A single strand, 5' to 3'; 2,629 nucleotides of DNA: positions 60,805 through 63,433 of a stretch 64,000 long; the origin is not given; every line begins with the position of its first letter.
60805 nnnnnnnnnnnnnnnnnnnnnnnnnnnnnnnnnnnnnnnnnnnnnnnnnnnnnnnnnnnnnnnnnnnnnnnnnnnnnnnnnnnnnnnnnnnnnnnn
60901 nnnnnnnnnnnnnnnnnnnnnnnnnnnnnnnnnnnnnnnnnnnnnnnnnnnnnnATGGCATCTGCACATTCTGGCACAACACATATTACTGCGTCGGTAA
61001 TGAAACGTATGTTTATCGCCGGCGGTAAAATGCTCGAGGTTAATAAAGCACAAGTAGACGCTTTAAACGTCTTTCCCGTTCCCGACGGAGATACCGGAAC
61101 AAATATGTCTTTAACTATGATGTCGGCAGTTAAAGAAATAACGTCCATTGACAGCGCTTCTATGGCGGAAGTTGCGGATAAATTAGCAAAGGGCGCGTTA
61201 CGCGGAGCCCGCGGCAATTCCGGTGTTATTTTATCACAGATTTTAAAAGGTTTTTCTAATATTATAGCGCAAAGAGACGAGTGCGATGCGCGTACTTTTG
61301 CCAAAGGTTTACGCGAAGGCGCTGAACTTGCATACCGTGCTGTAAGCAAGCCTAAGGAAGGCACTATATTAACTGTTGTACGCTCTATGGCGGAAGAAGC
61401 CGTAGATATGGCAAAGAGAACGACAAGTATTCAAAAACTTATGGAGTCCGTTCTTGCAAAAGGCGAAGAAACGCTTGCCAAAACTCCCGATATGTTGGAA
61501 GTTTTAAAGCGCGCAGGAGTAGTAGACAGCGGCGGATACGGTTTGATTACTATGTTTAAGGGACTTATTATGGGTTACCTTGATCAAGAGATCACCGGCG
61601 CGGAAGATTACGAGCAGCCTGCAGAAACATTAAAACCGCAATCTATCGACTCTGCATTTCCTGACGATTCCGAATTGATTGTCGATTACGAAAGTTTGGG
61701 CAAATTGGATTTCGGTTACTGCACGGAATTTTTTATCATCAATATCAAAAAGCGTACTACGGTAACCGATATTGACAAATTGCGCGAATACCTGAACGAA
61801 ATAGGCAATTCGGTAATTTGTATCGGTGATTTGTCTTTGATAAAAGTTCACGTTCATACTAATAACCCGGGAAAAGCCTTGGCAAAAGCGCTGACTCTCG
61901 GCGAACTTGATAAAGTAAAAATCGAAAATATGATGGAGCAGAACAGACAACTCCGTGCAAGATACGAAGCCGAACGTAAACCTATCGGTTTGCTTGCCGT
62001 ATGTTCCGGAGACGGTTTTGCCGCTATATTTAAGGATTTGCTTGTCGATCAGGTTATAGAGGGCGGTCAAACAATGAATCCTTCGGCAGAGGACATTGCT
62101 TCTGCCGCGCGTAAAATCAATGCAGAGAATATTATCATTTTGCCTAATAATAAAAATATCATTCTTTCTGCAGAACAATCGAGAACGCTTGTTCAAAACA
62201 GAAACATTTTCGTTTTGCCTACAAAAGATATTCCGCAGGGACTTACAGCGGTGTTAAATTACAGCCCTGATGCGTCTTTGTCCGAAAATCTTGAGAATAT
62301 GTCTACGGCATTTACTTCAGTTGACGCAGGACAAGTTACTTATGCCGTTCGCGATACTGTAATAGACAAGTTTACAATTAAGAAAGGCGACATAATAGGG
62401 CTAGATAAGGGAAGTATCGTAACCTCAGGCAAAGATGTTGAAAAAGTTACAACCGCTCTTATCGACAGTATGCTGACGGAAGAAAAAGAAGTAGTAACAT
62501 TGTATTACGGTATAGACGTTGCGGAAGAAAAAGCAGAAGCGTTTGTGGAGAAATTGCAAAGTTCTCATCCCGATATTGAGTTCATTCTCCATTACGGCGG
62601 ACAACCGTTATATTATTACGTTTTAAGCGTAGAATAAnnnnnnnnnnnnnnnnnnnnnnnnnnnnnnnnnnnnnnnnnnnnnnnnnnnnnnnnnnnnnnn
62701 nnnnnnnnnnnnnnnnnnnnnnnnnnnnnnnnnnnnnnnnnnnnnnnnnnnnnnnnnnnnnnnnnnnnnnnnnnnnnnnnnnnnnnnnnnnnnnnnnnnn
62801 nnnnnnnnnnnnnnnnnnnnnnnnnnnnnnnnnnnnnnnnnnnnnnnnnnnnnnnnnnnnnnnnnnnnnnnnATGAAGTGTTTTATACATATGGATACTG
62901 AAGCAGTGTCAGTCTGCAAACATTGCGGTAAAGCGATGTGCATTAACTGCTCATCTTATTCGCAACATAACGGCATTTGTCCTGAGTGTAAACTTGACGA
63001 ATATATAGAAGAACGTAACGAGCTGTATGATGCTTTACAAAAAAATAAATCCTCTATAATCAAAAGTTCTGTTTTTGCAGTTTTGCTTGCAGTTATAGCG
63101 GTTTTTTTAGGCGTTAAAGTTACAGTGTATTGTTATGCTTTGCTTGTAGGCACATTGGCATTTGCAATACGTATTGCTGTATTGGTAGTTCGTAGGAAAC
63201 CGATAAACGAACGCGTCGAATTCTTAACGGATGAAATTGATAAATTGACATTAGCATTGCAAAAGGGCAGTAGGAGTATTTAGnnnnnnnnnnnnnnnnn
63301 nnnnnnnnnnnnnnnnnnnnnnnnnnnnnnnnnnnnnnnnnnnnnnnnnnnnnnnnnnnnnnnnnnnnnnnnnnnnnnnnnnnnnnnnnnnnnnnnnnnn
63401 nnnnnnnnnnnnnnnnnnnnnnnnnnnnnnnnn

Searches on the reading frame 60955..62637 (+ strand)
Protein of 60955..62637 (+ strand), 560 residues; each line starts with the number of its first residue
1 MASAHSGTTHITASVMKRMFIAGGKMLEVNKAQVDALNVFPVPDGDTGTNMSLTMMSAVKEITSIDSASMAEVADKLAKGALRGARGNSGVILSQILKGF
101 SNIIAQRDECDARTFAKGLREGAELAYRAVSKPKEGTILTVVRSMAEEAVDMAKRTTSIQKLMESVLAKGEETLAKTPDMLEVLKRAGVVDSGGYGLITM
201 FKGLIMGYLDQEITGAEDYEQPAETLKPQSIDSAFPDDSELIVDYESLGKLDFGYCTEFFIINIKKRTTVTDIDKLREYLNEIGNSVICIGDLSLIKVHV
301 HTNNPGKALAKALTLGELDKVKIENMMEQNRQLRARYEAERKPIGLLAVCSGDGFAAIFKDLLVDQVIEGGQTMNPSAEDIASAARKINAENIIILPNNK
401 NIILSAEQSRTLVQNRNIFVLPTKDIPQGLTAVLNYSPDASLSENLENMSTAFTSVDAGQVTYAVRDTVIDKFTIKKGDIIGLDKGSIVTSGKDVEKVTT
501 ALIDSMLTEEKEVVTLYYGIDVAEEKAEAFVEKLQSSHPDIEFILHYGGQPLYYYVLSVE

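Call 8: find_homologous_proteins(query=window:60955-62637:+)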
Query window:60955-62637:+ (560 aa): 8000 proteins with E <= 0.001 among 8000 candidates; the best 120 are listed.
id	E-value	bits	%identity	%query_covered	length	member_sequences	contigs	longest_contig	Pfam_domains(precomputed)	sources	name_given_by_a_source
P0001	0.0e+0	1163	95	100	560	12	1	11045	PF13684.12,PF21645.4,PF02734.23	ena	-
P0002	0.0e+0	1127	93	100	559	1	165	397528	PF13684.12,PF21645.4,PF02734.23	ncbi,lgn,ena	-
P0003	0.0e+0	1127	93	100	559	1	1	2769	PF13684.12,PF21645.4,PF02734.23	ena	-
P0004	0.0e+0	1126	92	100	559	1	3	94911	PF13684.12,PF21645.4,PF02734.23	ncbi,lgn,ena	-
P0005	0.0e+0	1126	93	100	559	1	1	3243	PF13684.12,PF21645.4,PF02734.23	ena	-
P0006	0.0e+0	1125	92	100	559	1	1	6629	PF13684.12,PF21645.4,PF02734.23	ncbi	-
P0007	0.0e+0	1125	92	100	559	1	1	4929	PF13684.12,PF21645.4,PF02734.23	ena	-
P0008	0.0e+0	1125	92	100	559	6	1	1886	PF13684.12,PF21645.4,PF02734.23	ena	-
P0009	0.0e+0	1125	92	100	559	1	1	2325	PF13684.12,PF21645.4,PF02734.23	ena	-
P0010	0.0e+0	1125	93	100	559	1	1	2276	PF13684.12,PF21645.4,PF02734.23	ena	-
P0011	0.0e+0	1125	92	100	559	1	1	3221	PF13684.12,PF21645.4,PF02734.23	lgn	-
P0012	0.0e+0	1125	92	100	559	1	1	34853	PF13684.12,PF21645.4,PF02734.23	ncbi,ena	-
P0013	0.0e+0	1124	92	100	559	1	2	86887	PF13684.12,PF21645.4,PF02734.23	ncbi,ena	-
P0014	0.0e+0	1124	92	100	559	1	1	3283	PF13684.12,PF21645.4,PF02734.23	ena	-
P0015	0.0e+0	1124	92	100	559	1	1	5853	PF13684.12,PF21645.4,PF02734.23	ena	-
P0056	0.0e+0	1084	89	100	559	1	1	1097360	PF13684.12,PF21645.4,PF02734.23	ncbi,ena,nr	ncbi:MAG: DAK2 domain-containing protein [Clostridiales bacterium]|nr:DAK2 domain-containing protein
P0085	0.0e+0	1057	86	100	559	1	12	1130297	PF13684.12,PF21645.4,PF02734.23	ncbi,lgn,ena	-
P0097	0.0e+0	1049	85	100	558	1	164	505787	PF13684.12,PF21645.4,PF02734.23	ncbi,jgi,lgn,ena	-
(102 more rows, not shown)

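Call 10: find_encoding_contigs(protein=P0002, flank=7000, max_places=2)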
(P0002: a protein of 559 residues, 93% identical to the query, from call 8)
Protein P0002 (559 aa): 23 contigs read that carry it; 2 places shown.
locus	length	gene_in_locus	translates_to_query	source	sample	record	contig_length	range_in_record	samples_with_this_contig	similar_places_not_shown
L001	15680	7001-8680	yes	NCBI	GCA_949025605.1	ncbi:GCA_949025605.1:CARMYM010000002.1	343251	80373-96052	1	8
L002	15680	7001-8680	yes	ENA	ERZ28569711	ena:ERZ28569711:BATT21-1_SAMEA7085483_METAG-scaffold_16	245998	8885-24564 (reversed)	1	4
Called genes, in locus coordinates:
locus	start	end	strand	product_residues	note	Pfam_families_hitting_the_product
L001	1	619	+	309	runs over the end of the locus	PF00551:Formyl_trans_N, PF02911:Formyl_trans_C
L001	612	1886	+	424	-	PF01029:NusB, PF01728:FtsJ, PF01189:Methyltr_RsmB-F, PF13649:Methyltransf_25 (weak)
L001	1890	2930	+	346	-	PF21016:RlmN_N, PF04055:Radical_SAM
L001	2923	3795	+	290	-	PF16745:RsgA_N (weak), PF03193:RsgA_GTPase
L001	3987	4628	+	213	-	PF00834:Ribul_P_3_epim, PF01729:QRPTase_C (faint)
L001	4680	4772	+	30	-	-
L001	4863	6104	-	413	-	PF01569:PAP2, PF14378:PAP2_3 (weak)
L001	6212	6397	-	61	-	PF00830:Ribosomal_L28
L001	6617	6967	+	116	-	PF03780:Asp23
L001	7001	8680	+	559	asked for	PF02734:Dak2, PF21645:FakA-like_M, PF13684:FakA-like_C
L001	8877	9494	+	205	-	PF02525:Flavodoxin_2, PF03358:FMN_red (weak)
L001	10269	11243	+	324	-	PF13367:PrsW-protease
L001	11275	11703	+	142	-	-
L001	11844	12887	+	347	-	PF00072:Response_reg, PF13487:HD_5, PF24391:HD-CE, PF01966:HD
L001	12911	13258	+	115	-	PF01627:Hpt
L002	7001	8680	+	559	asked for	PF02734:Dak2, PF21645:FakA-like_M, PF13684:FakA-like_C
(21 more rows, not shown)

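Call 11: find_encoding_contigs(protein=P0056, flank=7000, max_places=2)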
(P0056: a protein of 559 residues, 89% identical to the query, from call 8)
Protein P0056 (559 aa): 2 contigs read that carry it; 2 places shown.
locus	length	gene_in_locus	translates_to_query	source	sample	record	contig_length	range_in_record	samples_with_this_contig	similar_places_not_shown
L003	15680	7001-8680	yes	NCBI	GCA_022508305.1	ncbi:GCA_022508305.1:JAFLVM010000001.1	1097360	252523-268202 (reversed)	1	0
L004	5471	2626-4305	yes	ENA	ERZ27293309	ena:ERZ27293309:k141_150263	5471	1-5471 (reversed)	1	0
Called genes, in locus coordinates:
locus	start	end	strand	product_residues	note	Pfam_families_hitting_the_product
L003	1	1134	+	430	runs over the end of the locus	PF01029:NusB, PF01728:FtsJ, PF01189:Methyltr_RsmB-F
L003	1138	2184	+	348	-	PF21016:RlmN_N, PF04055:Radical_SAM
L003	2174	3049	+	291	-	PF16745:RsgA_N (weak), PF03193:RsgA_GTPase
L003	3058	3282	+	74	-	-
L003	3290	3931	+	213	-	PF00834:Ribul_P_3_epim, PF01729:QRPTase_C (faint), PF00977:His_biosynth (faint)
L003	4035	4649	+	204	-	-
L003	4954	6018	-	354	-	PF01569:PAP2, PF14378:PAP2_3 (weak)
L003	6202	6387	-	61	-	PF00830:Ribosomal_L28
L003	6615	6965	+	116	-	PF03780:Asp23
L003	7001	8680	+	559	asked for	PF02734:Dak2, PF21645:FakA-like_M, PF13684:FakA-like_C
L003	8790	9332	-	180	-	PF00881:Nitroreductase, PF14512:TM1586_NiRdase (weak)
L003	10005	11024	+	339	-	PF02129:Peptidase_S15 (weak), PF01738:DLH (faint), PF00561:Abhydrolase_1, PF12146:Hydrolase_4, PF12697:Abhydrolase_6 (weak), PF00326:Peptidase_S9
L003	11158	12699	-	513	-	PF01554:MatE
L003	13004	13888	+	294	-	PF04015:DUF362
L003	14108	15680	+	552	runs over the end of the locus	PF01268:FTHFS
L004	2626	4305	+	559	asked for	PF02734:Dak2, PF21645:FakA-like_M, PF13684:FakA-like_C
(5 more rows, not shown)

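Call 12: find_encoding_contigs(protein=P0085, flank=7000, max_places=2)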
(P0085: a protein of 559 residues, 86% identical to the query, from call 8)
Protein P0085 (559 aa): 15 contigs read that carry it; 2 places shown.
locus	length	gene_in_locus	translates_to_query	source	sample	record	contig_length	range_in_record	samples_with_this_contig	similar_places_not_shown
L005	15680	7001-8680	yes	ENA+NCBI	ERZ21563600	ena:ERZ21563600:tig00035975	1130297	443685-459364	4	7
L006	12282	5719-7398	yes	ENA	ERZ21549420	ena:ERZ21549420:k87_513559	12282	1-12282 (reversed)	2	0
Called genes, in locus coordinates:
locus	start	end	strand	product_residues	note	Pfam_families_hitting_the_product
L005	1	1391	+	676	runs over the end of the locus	PF02401:LYTB, PF21710:Spt6_S1 (faint), PF23459:S1_RRP5 (faint), PF00575:S1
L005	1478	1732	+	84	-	PF00312:Ribosomal_S15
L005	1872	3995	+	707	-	PF01138:RNase_PH, PF03725:RNase_PH_C, PF03726:PNPase, PF01138:RNase_PH, PF00013:KH_1, PF00575:S1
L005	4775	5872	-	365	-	PF01569:PAP2, PF14378:PAP2_3 (weak)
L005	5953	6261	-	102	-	-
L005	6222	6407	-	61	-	PF00830:Ribosomal_L28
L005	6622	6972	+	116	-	PF03780:Asp23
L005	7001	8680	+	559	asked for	PF02734:Dak2, PF21645:FakA-like_M, PF13684:FakA-like_C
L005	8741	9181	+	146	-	PF02367:TsaE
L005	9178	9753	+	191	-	PF00814:TsaD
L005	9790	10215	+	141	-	PF00583:Acetyltransf_1, PF13302:Acetyltransf_3 (weak), PF13673:Acetyltransf_10, PF13420:Acetyltransf_4 (weak), PF13508:Acetyltransf_7, PF08445:FR47 (weak)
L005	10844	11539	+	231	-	PF00561:Abhydrolase_1, PF12146:Hydrolase_4 (weak), PF12697:Abhydrolase_6, PF06821:Ser_hydrolase (weak)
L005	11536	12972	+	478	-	PF08245:Mur_ligase_M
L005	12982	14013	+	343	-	PF01820:Dala_Dala_lig_N, PF02222:ATP-grasp, PF07478:Dala_Dala_lig_C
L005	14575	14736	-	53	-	-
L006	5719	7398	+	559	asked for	PF02734:Dak2, PF21645:FakA-like_M, PF13684:FakA-like_C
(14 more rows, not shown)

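Call 13: find_encoding_contigs(protein=P0097, flank=7000, max_places=2)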
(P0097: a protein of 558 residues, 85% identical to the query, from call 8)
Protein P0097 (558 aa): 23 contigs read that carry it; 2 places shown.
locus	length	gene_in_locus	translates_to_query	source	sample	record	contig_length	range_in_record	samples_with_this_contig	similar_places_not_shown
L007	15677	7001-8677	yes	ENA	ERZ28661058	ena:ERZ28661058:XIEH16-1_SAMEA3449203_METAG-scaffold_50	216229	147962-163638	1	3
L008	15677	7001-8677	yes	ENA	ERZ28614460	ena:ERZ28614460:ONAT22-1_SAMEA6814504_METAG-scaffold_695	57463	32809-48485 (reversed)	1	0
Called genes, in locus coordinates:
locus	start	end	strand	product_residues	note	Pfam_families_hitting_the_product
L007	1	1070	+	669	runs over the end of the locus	PF02401:LYTB, PF21710:Spt6_S1 (faint), PF00575:S1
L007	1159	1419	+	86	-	PF00312:Ribosomal_S15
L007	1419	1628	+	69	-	-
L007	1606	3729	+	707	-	PF01138:RNase_PH, PF03725:RNase_PH_C, PF03726:PNPase, PF01138:RNase_PH, PF00013:KH_1, PF00575:S1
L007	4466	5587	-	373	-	PF01569:PAP2, PF14378:PAP2_3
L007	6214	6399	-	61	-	PF00830:Ribosomal_L28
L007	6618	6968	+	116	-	PF03780:Asp23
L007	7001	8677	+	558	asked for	PF02734:Dak2, PF21645:FakA-like_M, PF13684:FakA-like_C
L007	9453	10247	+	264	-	PF01522:Polysacc_deac_1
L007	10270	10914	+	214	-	PF00436:SSB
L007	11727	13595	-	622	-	PF08239:SH3_3 (faint)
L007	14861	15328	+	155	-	-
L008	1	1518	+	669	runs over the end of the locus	PF02401:LYTB, PF21710:Spt6_S1 (faint), PF00575:S1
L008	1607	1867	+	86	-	PF00312:Ribosomal_S15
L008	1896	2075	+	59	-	-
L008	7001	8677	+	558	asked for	PF02734:Dak2, PF21645:FakA-like_M, PF13684:FakA-like_C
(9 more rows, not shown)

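Call 16: find_encoding_contigs(protein=window:60955-62637:+, flank=10000, max_places=6)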
Protein window:60955-62637:+ (560 aa): 13 contigs read that carry it; 6 places shown.
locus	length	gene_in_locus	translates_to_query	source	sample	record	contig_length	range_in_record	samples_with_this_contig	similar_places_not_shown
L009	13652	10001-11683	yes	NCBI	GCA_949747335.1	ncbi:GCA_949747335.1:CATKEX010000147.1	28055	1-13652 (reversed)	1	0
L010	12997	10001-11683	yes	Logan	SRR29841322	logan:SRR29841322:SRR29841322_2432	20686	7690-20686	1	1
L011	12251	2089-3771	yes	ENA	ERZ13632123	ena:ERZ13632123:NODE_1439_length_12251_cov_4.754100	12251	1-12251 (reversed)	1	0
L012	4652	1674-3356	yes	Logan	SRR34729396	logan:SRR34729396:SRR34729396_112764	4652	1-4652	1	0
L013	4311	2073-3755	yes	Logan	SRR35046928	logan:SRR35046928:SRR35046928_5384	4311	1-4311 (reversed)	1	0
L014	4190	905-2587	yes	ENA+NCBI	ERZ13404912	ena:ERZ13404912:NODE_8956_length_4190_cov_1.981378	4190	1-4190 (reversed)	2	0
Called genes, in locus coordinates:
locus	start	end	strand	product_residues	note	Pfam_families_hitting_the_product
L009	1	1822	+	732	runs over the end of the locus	PF17764:PriA_3primeBD, PF00270:DEAD, PF04851:ResIII, PF18319:Zn_ribbon_PriA, PF00271:Helicase_C, PF18074:PriA_C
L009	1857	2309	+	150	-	PF01327:Pep_deformylase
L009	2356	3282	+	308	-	PF00551:Formyl_trans_N, PF02911:Formyl_trans_C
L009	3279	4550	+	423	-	PF01029:NusB, PF01728:FtsJ, PF01189:Methyltr_RsmB-F, PF13649:Methyltransf_25 (weak)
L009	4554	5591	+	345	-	PF21016:RlmN_N, PF04055:Radical_SAM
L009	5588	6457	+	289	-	PF01926:MMR_HSR1 (faint), PF16745:RsgA_N (weak), PF03193:RsgA_GTPase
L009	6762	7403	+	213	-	PF00834:Ribul_P_3_epim, PF01729:QRPTase_C (faint), PF00215:OMPdecase (faint)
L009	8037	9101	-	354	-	PF01569:PAP2, PF14378:PAP2_3 (weak)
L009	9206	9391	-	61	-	PF00830:Ribosomal_L28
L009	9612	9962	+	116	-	PF03780:Asp23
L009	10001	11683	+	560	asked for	PF02734:Dak2, PF21645:FakA-like_M, PF13684:FakA-like_C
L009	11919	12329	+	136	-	-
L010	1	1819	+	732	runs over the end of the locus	PF17764:PriA_3primeBD, PF00270:DEAD, PF04851:ResIII, PF18319:Zn_ribbon_PriA, PF00271:Helicase_C, PF18074:PriA_C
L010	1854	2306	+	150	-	PF01327:Pep_deformylase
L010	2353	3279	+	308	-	PF00551:Formyl_trans_N, PF02911:Formyl_trans_C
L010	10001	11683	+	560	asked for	PF02734:Dak2, PF21645:FakA-like_M, PF13684:FakA-like_C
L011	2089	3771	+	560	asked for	PF02734:Dak2, PF21645:FakA-like_M, PF13684:FakA-like_C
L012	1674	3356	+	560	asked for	PF02734:Dak2, PF21645:FakA-like_M, PF13684:FakA-like_C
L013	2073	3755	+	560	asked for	PF02734:Dak2, PF21645:FakA-like_M, PF13684:FakA-like_C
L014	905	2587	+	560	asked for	PF02734:Dak2, PF21645:FakA-like_M, PF13684:FakA-like_C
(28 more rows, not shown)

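Call 17: find_encoding_contigs(protein=P0001, flank=10000, max_places=4)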
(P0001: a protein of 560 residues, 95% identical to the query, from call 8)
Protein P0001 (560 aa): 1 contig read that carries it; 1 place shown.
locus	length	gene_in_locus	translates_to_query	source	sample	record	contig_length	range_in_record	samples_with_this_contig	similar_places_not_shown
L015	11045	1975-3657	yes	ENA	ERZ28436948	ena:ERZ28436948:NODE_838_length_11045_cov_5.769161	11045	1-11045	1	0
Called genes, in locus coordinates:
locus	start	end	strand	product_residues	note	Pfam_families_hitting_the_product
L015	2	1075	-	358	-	?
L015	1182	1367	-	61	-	PF00830:Ribosomal_L28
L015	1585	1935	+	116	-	PF03780:Asp23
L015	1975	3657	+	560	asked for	PF02734:Dak2, PF21645:FakA-like_M, PF13684:FakA-like_C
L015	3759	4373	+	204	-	PF02525:Flavodoxin_2, PF03358:FMN_red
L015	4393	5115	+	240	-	PF09479:Flg_new (weak)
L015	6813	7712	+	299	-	-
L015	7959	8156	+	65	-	PF12838:Fer4_7 (faint), PF13237:Fer4_10 (faint), PF25160:LdpA_Fe-S-bd (weak), PF12797:Fer4_2 (weak), PF00037:Fer4, PF12837:Fer4_6 (weak)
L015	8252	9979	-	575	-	PF00239:Resolvase, PF07508:Recombinase, PF13408:Zn_ribbon_recom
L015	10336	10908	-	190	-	PF14278:TetR_C_8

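Call 63: search_protein_families(library=pfam, proteins=[L114:5608-6705:-, L100:7534-7998:+, L104:4671-5978:+, L122:4160-4531:+], max_evalue=0.01)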
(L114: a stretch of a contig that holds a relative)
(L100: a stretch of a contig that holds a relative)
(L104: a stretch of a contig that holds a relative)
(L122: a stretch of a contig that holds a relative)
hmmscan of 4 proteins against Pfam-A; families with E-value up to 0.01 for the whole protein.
L114:5608-6705:- (365 aa): 1 family
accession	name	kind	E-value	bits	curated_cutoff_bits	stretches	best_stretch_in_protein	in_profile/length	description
PF00246.29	Peptidase_M14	-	8.1e-30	104.8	21.6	1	50-301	16-284/286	Zinc carboxypeptidase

L100:7534-7998:+ (155 aa): 1 family
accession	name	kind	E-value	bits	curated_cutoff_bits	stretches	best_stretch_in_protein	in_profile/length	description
PF07883.17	Cupin_2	-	4.3e-05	23.6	27.2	1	33-84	14-64/70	Cupin domain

L104:4671-5978:+ (435 aa): 9 families
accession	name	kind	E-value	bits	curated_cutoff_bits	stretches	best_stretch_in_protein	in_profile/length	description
PF04326.19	SLFN_AlbA_2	-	2.5e-19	70.4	25.3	1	5-120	1-117/118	Schlafen, AlbA_2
PF13749.12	HATPase_c_4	-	2.9e-12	46.8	26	1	276-342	3-71/89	Putative ATP-dependent DNA helicase recG C-terminal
PF13412.12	HTH_24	-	1.6e-06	28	21.9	1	375-421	1-47/48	Winged helix-turn-helix DNA-binding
PF12802.13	MarR_2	-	0.0005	20.6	27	1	381-428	9-57/61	MarR family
PF03965.22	Penicillinase_R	-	0.0015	19.3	22.6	1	377-429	3-59/115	Penicillinase repressor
PF21248.3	SoFic-like_C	-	0.003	18.2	27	1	379-424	18-63/76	Protein adenylyltransferase SoFic-like, C-terminal domain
PF22349.1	Fervidolysin_SD2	-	0.0032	18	26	0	60-104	50-95/113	Fervidolysin, second beta-sandwich domain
PF08220.18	HTH_DeoR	-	0.0059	16.8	21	0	380-424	3-47/57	DeoR-like helix-turn-helix domain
PF08279.18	HTH_11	-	0.0074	16.6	25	0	380-431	3-54/55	HTH domain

L122:4160-4531:+ (123 aa): 0 families

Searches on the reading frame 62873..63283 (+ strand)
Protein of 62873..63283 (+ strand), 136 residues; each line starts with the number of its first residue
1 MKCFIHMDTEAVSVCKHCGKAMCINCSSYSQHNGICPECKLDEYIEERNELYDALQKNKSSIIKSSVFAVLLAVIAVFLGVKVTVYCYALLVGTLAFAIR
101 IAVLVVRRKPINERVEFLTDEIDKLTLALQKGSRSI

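Call 63: search_protein_families(library=pfam, proteins=[window:62873-63283:+], max_evalue=0.01)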
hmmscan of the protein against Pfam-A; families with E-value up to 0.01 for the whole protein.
window:62873-63283:+ (136 aa): 2 families
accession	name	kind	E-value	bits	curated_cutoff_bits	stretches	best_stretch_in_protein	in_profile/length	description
PF00643.29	zf-B_box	-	0.0033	18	24.1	0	2-34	5-36/42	B-box zinc finger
PF14569.12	zf-UDP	-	0.0079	16.7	27.1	0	7-40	22-57/78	Zinc-binding RING-finger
